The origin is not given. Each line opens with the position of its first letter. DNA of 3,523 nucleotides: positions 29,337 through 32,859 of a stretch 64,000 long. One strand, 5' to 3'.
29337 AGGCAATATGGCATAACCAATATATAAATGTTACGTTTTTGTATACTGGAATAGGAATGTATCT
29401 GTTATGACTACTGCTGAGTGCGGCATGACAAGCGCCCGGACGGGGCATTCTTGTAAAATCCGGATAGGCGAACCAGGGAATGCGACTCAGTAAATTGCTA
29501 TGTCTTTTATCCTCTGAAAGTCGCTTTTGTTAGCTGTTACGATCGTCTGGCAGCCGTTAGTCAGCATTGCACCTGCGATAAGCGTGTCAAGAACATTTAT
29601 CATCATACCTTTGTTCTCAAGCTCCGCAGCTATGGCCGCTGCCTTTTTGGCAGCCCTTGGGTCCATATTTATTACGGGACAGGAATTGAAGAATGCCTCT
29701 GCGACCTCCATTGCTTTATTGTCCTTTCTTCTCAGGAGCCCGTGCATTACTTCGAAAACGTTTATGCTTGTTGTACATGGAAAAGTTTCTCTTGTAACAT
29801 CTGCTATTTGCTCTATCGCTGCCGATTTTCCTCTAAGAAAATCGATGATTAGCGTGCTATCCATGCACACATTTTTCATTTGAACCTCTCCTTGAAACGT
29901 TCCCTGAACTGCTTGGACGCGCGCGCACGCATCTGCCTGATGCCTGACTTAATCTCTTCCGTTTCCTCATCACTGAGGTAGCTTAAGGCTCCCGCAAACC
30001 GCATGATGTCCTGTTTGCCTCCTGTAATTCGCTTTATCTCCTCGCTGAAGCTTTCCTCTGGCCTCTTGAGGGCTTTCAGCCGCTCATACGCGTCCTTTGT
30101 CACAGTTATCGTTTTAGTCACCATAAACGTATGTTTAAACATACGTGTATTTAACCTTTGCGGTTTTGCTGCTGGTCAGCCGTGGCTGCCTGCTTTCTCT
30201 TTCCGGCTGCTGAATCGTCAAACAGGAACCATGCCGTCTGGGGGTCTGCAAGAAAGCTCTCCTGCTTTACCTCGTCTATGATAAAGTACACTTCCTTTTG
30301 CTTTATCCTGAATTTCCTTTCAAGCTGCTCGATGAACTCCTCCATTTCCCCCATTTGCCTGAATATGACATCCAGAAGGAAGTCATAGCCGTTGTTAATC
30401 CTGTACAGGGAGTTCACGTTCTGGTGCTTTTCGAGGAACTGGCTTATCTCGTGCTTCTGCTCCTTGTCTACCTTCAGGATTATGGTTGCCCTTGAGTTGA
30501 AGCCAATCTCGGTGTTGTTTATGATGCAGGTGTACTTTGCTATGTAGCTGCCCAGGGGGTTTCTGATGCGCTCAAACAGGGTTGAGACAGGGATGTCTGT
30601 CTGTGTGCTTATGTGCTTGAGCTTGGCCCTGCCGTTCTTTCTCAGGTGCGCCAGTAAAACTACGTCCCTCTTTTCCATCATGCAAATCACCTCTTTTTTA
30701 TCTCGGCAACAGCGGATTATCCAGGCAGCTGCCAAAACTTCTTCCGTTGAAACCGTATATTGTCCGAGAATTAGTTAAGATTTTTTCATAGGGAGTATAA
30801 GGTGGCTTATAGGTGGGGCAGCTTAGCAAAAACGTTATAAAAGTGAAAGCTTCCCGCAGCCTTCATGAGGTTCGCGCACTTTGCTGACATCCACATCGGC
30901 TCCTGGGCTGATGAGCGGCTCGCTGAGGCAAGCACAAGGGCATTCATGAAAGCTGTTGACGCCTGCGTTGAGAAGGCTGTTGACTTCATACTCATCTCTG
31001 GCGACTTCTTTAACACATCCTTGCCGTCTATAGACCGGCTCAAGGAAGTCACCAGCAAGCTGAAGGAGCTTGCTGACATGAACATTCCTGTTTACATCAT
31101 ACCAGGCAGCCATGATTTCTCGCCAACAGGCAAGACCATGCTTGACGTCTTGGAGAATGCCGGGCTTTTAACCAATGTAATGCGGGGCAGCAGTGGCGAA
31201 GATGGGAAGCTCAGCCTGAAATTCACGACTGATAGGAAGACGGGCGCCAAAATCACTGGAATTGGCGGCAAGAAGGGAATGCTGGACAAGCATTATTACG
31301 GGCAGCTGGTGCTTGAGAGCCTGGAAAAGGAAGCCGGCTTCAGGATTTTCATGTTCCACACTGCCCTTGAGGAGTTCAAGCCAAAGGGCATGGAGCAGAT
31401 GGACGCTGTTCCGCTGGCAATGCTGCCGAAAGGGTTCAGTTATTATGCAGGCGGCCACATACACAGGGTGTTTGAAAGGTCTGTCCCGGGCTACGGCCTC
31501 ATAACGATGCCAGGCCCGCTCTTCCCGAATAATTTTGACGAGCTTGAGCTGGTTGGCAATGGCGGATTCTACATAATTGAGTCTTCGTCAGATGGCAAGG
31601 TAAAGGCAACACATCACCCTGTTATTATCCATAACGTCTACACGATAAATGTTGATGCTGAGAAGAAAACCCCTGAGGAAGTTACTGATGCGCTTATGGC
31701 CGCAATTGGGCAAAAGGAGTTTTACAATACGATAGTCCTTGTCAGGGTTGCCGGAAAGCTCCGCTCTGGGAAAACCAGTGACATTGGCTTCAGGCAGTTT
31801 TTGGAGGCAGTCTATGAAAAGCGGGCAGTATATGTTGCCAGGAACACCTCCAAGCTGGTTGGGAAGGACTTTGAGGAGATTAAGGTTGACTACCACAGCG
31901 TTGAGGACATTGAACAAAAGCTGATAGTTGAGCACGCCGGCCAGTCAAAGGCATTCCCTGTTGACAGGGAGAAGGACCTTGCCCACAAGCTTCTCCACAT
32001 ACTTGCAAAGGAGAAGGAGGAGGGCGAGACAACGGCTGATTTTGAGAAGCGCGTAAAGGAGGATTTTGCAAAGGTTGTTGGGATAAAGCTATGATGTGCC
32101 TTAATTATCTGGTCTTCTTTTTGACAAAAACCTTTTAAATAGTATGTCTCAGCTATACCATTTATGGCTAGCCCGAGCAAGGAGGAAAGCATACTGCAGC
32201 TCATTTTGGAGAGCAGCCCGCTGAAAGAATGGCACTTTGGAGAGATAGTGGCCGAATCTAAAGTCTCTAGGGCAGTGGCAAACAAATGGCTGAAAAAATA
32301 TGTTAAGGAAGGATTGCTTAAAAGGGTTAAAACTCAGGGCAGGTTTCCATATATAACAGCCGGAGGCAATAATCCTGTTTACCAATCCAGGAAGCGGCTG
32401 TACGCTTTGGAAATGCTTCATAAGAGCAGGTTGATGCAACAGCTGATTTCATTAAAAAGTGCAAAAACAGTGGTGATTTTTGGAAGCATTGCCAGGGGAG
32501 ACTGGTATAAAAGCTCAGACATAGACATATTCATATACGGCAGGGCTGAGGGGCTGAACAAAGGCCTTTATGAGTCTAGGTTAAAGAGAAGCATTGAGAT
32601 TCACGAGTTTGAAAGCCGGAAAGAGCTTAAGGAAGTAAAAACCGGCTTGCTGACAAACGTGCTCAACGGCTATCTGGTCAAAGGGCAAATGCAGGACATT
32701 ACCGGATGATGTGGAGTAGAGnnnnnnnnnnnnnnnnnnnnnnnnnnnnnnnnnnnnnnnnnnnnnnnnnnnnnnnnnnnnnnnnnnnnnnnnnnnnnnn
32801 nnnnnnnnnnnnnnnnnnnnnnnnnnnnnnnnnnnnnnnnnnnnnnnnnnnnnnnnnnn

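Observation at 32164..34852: Cytoplasmic subtilase / 97-aa protein / HEPN-like operon with a convergent wHTH-nucleotidyltransferase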

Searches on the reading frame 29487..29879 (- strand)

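Call 3: search_protein_families(library=pfam, proteins=[window:29487-29879:-], max_evalue=0.1)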
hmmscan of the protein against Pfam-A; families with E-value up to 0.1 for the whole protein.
window:29487-29879:- (130 aa): 3 families
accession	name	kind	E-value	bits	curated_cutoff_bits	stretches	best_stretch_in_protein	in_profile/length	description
PF01850.27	PIN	-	6.7e-12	46.5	23.6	1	4-125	1-118/120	PIN domain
PF00919.26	UPF0004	-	0.0061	17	27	0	30-94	4-72/98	Uncharacterized protein family UPF0004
PF07424.16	TrbM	-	0.0098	16.4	21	1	35-86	25-73/156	TrbM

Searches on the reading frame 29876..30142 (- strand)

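Call 3: search_protein_families(library=pfam, proteins=[window:29876-30142:-], max_evalue=0.1)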
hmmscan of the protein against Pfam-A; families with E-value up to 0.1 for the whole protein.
window:29876-30142:- (88 aa): 3 families
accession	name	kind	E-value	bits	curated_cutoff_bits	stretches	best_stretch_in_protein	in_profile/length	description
PF02697.20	VAPB_antitox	-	2.8e-16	60.5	27.9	1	10-75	1-68/69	Putative antitoxin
PF24434.1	DUF7557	-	0.0056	16.5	25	1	9-37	1-29/45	Family of unknown function (DUF7557)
PF02289.21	MCH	-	0.1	12.3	25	0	41-88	220-267/311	Cyclohydrolase (MCH)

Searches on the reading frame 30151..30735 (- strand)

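Call 3: search_protein_families(library=pfam, proteins=[window:30151-30735:-], max_evalue=0.1)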
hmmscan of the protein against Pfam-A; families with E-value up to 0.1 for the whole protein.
window:30151-30735:- (194 aa): 5 families
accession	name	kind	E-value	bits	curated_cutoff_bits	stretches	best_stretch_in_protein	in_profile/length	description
PF01037.27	AsnC_trans_reg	-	3.4e-08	33.7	25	1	87-153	3-71/73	Lrp/AsnC ligand binding domain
PF17805.7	AsnC_trans_reg2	-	0.00054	20.5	27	1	77-155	2-84/86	AsnC-like ligand binding domain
PF17315.7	FMP23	-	0.0029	18.8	27.6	1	89-134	70-115/118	Found in mitochondrial proteome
PF13412.12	HTH_24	-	0.014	15.4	21.9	1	21-58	2-39/48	Winged helix-turn-helix DNA-binding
PF14506.12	CppA_N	-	0.034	14.6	25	1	83-119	66-100/124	CppA N-terminal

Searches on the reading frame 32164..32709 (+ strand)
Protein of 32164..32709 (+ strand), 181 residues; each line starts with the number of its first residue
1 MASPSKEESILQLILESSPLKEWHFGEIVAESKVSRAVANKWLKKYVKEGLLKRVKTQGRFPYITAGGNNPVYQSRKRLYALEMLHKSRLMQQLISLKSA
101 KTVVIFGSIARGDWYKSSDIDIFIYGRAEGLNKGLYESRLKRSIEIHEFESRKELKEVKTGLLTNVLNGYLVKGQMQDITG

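Call 3: search_protein_families(library=pfam, proteins=[window:32164-32709:+], max_evalue=0.1)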
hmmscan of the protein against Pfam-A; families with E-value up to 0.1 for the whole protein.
window:32164-32709:+ (181 aa): 4 families
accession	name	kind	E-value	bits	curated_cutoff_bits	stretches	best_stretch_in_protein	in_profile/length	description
PF01909.29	NTP_transf_2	-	2e-09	38.2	21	1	92-150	6-61/93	Nucleotidyltransferase domain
PF18765.7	Polbeta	-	1.4e-08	35.2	26.9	1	98-146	11-57/93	Polymerase beta, Nucleotidyltransferase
PF22600.2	MTPAP-like_central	-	0.0019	18.7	27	1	79-143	18-77/139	Poly(A) RNA polymerase, mitochondrial-like, central palm domain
PF12802.13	MarR_2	-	0.057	14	27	1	25-58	23-56/61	MarR family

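Call 4: search_protein_families(library=padloc, proteins=[window:32164-32709:+], max_evalue=0.1)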
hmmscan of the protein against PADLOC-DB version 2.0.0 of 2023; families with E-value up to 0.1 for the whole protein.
window:32164-32709:+ (181 aa): 13 families
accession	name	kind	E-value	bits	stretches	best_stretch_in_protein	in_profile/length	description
PDLC04368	PDC-M05A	-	4.4e-14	50.8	1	8-149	16-161/201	-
PDLC04369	PDC-M05A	-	2.1e-11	41.8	1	15-127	22-130/201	-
PDLC04902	PDC-S09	-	8.8e-07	27.2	1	88-139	9-59/97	-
PDLC04778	PDC-M70A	-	2e-06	25.4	1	88-130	34-79/355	-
PDLC04904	PDC-S09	-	2.2e-06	25.8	1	86-124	11-49/104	-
PDLC04903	PDC-S09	-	2.5e-06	25.8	1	101-124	27-50/108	-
PDLC04372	PDC-M05A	-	1.4e-05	23.5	1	27-144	3-125/167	-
PDLC04906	PDC-S09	-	3.5e-05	22.1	1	100-125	24-49/98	-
PDLC04907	PDC-S09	-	0.00012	20.1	1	90-125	17-52/114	-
PDLC04905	PDC-S09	-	0.0004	18.7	1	87-125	8-47/101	-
PDLC01438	Csa3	-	0.0024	16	1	5-124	148-223/305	"CAS-I,CAS-II,CAS-III,CAS-IV,CAS-V,CAS-VI; associated_signaling"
PDLC01863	CARF3--CARF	-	0.006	14.4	1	21-68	131-177/182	-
PDLC04370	PDC-M05A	-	0.0099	13.7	1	21-129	29-140/194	-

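Call 5: search_protein_families(library=ncbifam, proteins=[window:32164-32709:+], max_evalue=0.1)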
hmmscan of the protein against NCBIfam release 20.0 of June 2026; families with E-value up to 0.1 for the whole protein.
window:32164-32709:+ (181 aa): 6 families
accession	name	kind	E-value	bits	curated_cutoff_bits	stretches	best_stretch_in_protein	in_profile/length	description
NF047752.1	MntA_antitoxin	equivalog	3e-05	23.9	60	1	100-143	7-46/106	type VII toxin-antitoxin system MntA family adenylyltransferase antitoxin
NF053606.1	Sta1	subfamily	0.00024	21.2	80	1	6-85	21-93/100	Sta1 family transcriptional regulator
NF051895.1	anti_phage_HalB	equivalog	0.0015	18.1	190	1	104-125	3-24/211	anti-phage Hailong system nucleotidyltransferase HalB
TIGR03671.1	cca_archaeal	equivalog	0.0015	17.4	281.3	1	74-127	14-68/410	CCA tRNA nucleotidyltransferase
NF040939.2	trans_reg_lrs14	equivalog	0.0039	17.2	90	1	9-59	25-73/103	Lrs14 family HTH-type transcriptional regulator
TIGR02018.2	his_ut_repres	equivalog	0.011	15.1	220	1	27-61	28-62/226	histidine utilization transcriptional repressor HutC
